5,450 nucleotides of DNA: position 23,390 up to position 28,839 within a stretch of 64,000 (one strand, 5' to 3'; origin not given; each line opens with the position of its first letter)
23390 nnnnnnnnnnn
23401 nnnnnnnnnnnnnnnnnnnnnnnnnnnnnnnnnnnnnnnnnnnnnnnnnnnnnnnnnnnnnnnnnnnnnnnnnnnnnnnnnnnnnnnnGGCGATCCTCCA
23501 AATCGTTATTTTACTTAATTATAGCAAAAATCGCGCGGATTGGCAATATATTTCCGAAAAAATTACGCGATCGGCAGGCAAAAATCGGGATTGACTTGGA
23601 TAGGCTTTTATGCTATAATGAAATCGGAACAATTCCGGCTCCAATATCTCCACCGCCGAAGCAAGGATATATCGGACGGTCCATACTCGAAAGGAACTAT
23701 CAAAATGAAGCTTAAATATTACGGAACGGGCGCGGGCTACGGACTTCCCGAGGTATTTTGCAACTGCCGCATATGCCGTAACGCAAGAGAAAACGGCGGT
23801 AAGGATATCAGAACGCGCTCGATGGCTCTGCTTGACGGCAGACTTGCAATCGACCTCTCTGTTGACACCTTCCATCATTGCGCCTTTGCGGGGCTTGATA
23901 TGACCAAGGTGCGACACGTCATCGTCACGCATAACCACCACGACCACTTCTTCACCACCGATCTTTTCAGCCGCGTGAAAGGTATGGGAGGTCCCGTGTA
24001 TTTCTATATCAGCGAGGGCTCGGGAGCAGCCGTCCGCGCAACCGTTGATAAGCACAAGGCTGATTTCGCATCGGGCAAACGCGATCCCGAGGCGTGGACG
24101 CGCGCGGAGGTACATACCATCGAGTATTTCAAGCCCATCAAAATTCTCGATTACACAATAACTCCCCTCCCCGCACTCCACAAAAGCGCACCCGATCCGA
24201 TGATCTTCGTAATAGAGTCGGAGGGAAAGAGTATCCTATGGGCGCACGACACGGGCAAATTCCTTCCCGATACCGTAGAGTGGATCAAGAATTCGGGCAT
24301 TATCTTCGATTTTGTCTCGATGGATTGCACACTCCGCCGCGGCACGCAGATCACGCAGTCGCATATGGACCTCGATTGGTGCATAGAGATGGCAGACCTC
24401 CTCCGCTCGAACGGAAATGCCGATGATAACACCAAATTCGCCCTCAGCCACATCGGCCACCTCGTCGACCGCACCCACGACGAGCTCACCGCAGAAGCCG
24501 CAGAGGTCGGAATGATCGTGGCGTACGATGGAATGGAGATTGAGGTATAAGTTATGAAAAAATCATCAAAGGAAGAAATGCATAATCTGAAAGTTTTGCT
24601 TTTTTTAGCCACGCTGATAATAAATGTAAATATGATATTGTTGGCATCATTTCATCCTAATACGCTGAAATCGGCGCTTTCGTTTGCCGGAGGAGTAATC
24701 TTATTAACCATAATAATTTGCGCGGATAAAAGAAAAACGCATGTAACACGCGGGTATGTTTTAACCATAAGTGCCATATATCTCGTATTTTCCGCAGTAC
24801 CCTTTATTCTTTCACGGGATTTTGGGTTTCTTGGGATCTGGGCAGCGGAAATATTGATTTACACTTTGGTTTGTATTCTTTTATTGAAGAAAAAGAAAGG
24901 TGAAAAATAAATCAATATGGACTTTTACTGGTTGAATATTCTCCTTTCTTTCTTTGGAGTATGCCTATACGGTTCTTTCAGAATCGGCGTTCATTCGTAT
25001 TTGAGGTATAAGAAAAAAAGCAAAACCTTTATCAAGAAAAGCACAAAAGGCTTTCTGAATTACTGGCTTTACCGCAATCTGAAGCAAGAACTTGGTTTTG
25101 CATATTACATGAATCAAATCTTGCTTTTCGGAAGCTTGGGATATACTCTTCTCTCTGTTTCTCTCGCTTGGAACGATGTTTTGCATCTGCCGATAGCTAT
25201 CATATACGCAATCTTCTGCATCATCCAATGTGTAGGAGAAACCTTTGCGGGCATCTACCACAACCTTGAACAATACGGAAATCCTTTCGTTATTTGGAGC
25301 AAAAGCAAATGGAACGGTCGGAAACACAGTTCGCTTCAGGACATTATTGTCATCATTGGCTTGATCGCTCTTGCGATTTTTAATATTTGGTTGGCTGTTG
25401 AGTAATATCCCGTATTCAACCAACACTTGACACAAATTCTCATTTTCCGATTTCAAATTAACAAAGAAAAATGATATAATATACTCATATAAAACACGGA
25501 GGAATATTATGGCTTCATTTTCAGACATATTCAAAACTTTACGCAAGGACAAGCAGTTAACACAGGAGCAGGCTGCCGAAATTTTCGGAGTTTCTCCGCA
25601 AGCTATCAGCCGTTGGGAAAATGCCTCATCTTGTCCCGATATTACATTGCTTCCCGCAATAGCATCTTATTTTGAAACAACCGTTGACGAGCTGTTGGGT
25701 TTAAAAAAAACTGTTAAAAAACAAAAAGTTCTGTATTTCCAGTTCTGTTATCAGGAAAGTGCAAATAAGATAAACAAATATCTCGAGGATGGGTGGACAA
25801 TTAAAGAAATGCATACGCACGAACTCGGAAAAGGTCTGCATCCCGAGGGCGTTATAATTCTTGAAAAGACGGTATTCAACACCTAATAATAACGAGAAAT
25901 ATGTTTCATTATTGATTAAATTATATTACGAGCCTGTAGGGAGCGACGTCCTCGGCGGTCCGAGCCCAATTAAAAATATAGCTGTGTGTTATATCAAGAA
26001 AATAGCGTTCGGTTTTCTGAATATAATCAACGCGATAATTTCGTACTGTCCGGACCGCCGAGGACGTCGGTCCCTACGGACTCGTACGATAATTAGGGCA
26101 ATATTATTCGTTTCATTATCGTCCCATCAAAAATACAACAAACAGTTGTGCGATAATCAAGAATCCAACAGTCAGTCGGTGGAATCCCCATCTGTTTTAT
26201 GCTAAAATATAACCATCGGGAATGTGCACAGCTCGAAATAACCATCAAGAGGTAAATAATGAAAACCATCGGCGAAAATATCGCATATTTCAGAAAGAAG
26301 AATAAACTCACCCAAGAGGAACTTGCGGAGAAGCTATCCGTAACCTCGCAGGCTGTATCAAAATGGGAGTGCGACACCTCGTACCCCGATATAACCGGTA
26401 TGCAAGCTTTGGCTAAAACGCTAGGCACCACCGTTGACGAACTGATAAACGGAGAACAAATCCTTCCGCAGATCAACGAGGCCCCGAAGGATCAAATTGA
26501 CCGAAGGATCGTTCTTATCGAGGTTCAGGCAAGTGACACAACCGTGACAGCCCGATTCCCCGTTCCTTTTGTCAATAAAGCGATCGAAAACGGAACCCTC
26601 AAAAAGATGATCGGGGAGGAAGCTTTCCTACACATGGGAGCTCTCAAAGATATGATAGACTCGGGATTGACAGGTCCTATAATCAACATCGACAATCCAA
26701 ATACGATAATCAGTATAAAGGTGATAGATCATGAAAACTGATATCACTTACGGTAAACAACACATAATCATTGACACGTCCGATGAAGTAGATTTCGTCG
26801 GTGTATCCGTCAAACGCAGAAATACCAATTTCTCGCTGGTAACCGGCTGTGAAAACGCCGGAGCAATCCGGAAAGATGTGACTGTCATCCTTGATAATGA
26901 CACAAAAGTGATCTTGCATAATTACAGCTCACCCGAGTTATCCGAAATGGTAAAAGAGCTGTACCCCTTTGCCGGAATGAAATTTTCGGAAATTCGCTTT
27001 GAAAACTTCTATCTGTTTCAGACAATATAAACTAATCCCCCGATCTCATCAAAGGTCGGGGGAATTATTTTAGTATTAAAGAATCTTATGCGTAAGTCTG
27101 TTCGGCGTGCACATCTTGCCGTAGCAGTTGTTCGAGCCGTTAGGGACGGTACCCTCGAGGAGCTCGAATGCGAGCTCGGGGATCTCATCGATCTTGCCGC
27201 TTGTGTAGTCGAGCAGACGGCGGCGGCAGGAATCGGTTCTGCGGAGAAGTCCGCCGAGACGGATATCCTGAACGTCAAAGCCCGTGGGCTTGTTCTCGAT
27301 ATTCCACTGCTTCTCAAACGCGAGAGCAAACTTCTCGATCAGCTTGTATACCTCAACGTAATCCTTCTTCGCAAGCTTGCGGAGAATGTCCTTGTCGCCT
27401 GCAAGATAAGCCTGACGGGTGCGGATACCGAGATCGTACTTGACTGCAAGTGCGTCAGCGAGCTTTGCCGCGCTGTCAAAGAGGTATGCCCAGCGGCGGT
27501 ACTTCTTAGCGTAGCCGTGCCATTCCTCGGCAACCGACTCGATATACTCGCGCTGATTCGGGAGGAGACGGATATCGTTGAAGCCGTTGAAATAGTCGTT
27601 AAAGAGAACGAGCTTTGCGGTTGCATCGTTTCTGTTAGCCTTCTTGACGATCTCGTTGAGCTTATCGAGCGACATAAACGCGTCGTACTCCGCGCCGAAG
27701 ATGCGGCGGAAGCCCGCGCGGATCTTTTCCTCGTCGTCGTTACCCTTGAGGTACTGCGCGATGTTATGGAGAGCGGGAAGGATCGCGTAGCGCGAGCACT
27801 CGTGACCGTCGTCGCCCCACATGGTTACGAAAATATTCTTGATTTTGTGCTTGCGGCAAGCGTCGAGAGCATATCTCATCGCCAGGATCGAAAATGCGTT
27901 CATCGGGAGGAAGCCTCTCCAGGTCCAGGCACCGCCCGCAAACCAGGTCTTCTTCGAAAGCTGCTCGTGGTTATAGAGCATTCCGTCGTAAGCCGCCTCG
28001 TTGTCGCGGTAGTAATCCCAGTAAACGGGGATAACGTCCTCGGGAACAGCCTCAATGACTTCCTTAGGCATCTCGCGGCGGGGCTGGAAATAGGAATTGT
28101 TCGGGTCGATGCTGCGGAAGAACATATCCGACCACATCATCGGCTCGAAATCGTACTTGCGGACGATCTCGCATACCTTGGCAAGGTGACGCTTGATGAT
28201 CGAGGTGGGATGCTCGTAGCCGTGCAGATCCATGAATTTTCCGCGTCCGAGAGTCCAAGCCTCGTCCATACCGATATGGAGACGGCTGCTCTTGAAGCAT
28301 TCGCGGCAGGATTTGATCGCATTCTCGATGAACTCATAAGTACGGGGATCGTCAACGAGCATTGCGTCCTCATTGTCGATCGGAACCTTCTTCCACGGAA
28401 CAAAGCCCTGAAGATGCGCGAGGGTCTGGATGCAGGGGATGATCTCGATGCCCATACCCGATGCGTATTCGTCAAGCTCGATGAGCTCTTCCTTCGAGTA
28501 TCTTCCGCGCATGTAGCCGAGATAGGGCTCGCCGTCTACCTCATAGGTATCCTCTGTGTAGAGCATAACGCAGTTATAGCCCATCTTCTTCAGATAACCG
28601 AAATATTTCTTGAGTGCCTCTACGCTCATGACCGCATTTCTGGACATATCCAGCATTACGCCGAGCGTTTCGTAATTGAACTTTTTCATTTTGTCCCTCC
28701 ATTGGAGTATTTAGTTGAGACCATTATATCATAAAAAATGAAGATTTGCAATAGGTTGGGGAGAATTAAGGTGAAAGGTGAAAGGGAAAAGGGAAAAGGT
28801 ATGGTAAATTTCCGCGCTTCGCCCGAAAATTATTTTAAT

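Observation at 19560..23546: Orphan glycyl-radical enzyme operon (GRE, aldo/keto reductase, activase) whose thiyl loop lacks the usual catalytic Glu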

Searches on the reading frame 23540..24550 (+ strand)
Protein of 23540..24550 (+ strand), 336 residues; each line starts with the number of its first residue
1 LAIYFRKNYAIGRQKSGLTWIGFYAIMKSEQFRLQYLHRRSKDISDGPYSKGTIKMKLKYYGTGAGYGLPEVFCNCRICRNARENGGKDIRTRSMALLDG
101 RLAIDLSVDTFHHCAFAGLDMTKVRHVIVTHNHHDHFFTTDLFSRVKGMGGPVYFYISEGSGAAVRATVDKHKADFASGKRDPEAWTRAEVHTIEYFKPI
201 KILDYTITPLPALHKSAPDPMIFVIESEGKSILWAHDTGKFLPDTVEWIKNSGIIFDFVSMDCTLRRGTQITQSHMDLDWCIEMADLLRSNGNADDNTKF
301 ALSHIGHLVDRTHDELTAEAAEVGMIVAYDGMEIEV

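Call 3: search_protein_families(library=pfam, proteins=[window:23540-24550:+])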
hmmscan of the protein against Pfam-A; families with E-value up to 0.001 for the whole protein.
window:23540-24550:+ (336 aa): 1 family
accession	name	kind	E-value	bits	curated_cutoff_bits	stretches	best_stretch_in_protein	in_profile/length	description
PF12706.13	Lactamase_B_2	-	1.3e-15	58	27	1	114-289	22-191/200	Beta-lactamase superfamily domain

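Call 4: search_protein_families(library=ncbifam, proteins=[window:23540-24550:+], max_evalue=0.01)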
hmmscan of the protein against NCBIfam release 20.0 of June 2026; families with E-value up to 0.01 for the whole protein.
window:23540-24550:+ (336 aa): 5 families
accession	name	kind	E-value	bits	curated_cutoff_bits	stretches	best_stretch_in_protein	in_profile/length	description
TIGR03307.1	PhnP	equivalog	6.8e-20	71.5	272.25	2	192-333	119-248/249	phosphonate metabolism protein PhnP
NF002553.0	PRK02113.1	equivalog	1.9e-12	47.1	386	1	56-335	1-251/252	MBL fold metallo-hydrolase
NF038231.1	MBL_Geo_Pelo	equivalog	1.3e-10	41.3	360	1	61-334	5-249/250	GPMC system MBL fold metallohydrolase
TIGR02108.2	PQQ_syn_pqqB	equivalog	9.5e-05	22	245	1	60-92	4-37/298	pyrroloquinoline quinone biosynthesis protein PqqB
TIGR02651.1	RNase_Z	equivalog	0.0073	15.4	292.95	0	111-138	39-66/302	ribonuclease Z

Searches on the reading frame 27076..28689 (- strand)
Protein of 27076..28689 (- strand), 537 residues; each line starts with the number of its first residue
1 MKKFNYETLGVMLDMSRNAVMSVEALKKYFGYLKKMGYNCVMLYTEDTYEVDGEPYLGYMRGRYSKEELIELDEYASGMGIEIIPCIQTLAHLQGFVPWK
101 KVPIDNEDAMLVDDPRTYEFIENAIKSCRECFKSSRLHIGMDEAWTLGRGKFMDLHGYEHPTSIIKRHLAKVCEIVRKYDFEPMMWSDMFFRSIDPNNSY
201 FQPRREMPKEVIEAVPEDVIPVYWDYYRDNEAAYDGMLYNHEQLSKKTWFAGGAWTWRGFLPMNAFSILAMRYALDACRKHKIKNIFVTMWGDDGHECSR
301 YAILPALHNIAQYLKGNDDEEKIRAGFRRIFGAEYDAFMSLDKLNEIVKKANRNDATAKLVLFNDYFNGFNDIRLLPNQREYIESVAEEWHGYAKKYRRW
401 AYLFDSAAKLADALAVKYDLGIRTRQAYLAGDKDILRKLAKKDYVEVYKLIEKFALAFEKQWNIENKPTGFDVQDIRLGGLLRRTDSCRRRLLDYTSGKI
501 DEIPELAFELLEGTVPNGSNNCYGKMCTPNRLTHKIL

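Call 3: search_protein_families(library=pfam, proteins=[window:27076-28689:-])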
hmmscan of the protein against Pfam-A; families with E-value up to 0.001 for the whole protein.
window:27076-28689:- (537 aa): 2 families
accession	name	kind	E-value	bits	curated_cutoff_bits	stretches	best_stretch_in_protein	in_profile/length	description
PF18088.7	Glyco_H_20C_C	-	1.6e-48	165.6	27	1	336-512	1-181/194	Glycoside Hydrolase 20C C-terminal domain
PF00728.28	Glyco_hydro_20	-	5.6e-11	42.8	22.3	1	60-197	71-232/348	Glycosyl hydrolase family 20, catalytic domain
